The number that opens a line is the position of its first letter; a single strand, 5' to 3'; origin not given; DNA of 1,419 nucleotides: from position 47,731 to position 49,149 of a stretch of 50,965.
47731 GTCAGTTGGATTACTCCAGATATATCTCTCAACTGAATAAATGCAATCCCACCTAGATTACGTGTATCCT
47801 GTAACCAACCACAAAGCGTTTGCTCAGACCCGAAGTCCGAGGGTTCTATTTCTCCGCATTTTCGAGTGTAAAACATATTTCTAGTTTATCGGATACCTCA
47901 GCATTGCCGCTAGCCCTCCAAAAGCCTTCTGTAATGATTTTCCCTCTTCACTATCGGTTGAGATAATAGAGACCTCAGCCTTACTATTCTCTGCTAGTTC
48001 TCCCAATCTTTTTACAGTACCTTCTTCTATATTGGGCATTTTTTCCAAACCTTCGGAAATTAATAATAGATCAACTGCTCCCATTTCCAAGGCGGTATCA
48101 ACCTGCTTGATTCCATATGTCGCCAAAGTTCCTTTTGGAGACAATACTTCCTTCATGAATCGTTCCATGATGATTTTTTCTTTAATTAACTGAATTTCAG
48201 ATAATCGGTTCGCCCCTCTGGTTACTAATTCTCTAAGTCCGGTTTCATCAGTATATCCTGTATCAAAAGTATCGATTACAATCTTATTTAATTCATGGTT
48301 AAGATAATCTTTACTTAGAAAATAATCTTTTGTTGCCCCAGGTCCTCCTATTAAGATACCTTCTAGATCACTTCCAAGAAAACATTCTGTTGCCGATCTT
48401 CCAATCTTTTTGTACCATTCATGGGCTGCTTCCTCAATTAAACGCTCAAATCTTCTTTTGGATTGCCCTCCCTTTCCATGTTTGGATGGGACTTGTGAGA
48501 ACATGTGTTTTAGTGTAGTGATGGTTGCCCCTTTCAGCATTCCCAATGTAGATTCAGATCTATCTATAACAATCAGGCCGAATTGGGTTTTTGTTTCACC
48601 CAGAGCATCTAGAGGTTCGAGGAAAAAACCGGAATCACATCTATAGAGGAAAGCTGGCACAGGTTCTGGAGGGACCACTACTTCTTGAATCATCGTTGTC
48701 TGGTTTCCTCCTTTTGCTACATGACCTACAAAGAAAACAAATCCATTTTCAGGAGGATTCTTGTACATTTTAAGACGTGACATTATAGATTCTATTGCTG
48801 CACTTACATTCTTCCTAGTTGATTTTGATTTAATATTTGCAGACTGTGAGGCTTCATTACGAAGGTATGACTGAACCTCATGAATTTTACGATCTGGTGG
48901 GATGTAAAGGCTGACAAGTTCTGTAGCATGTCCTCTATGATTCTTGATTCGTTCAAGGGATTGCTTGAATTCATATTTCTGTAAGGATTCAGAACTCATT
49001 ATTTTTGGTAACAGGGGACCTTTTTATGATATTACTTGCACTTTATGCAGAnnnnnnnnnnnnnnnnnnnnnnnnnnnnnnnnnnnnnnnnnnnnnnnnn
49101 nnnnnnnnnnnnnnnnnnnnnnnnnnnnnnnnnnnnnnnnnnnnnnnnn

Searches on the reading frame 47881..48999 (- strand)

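Call 60: search_protein_families(library=pfam, proteins=[window:47881-48999:-], max_evalue=0.0001)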
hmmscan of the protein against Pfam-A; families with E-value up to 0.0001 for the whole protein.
window:47881-48999:- (372 aa): 5 families
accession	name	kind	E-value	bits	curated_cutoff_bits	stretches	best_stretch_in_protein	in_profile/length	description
PF03464.20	eRF1_2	-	4.7e-40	137.4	27.1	1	140-267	2-132/133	eRF1 domain 2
PF03465.20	eRF1_3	-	2.2e-25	89.6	25.8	1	272-371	2-106/106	eRF1 domain 3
PF03463.20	eRF1_1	-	9.9e-18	64.8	23.8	1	17-131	6-120/123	eRF1 domain 1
PF18854.6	baeRF_family10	-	3.5e-11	44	27.1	1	127-246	3-124/143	Bacterial archaeo-eukaryotic release factor family 10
PF18859.6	acVLRF1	-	2.9e-09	37.7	27.1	1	142-261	5-123/130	Actinobacteria/chloroflexi VLRF1 release factor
